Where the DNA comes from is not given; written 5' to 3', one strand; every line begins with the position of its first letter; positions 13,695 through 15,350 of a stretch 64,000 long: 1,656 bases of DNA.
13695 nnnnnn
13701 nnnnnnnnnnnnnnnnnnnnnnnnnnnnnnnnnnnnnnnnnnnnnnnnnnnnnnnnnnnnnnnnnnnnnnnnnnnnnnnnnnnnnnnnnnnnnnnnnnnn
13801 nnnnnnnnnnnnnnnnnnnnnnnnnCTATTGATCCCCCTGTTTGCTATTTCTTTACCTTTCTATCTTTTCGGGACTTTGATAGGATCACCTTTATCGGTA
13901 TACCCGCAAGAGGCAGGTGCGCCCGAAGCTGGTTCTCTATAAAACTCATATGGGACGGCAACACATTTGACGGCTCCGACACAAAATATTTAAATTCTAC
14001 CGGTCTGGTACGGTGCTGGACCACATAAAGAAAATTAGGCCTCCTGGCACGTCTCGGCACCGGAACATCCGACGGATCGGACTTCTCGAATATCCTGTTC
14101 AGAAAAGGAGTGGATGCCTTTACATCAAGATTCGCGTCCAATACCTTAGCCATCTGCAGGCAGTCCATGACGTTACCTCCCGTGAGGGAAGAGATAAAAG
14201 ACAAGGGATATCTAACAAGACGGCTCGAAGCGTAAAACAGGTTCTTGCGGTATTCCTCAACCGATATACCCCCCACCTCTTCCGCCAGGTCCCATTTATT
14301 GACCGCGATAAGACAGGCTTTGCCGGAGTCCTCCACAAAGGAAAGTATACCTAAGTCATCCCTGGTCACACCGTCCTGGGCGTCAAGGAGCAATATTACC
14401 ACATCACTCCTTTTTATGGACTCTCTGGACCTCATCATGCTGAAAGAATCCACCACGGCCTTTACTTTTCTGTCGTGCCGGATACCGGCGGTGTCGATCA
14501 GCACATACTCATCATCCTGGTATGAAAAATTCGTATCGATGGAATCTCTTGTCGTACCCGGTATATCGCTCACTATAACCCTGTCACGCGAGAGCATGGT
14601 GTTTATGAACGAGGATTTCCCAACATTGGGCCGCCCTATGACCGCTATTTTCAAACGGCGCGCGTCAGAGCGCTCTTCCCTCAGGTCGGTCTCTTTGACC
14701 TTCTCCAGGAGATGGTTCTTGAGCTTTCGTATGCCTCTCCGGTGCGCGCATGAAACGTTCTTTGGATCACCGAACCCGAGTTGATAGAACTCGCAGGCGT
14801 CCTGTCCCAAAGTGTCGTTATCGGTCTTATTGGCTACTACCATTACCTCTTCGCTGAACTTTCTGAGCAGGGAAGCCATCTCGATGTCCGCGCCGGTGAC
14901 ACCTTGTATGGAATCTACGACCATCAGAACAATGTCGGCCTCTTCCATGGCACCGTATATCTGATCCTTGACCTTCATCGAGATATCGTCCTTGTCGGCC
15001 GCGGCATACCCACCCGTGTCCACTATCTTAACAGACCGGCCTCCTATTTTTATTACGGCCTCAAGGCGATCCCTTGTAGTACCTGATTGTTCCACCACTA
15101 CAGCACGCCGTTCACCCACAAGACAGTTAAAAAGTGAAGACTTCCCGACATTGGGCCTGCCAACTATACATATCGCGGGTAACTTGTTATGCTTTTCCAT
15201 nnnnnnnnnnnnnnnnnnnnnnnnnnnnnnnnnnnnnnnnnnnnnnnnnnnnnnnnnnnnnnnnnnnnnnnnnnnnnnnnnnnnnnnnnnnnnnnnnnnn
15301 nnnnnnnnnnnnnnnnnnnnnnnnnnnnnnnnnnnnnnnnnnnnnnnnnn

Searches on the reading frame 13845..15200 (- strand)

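Call 10: search_protein_families(library=ncbifam, proteins=[window:13845-15200:-], max_evalue=0.01)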
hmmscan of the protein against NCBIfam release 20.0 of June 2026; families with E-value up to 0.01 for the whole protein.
window:13845-15200:- (451 aa): 37 families (the best 25 are shown)
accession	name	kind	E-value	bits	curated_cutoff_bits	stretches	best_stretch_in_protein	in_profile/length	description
TIGR03594.1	GTPase_EngA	equivalog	2.7e-134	448.4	306.7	1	8-439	1-430/432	ribosome biogenesis GTPase Der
NF002828.0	PRK03003.1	equivalog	4.2e-95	319.1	631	1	4-448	37-473/477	ribosome biogenesis GTPase Der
NF007071.0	PRK09518.1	equivalog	9e-93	312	953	1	4-445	268-701/706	bifunctional cytidylate kinase/GTPase Der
TIGR00450.1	mnmE_trmE_thdF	equivalog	6e-61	206.9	252.6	2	179-309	206-332/446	tRNA uridine-5-carboxymethylaminomethyl(34) synthesis GTPase MnmE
NF000908.1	PRK00089.1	equivalog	2.2e-49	168.3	237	2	9-171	5-170/291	GTPase Era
NF003661.0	PRK05291.1-3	equivalog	9.4e-49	166.9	380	2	147-316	183-342/448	tRNA uridine-5-carboxymethylaminomethyl(34) synthesis GTPase MnmE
TIGR00231.1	small_GTP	domain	9.1e-46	155.6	42.5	2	7-161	3-159/164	GTP-binding protein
TIGR03918.1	GTP_HydF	equivalog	3e-44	151.4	325.55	2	179-309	4-131/392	[FeFe] hydrogenase H-cluster maturation GTPase HydF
TIGR00436.1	era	equivalog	7.9e-41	140.2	116.25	2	184-309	2-123/270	GTPase Era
TIGR03598.1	GTPase_YsxC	equivalog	1.3e-30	106.5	124.45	2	179-308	15-144/186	ribosome biogenesis GTP-binding protein YihA/YsxC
TIGR03596.1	GTPase_YlqF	equivalog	2.9e-30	105.6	208.2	2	76-240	10-173/276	ribosome biogenesis GTPase YlqF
TIGR00437.1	feoB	equivalog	1.8e-25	89.7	315.65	2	189-316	1-121/594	ferrous iron transport protein B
TIGR03597.1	GTPase_YqeH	equivalog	8.8e-19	67.9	297.4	2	152-254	121-229/361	ribosome biogenesis GTPase YqeH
TIGR03156.1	GTP_HflX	equivalog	1.3e-17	63.8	216.75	2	156-314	162-322/351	GTPase HflX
NF003255.0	PRK04213.1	equivalog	2.1e-17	63.1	164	2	3-128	5-142/204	GTP-binding protein EngB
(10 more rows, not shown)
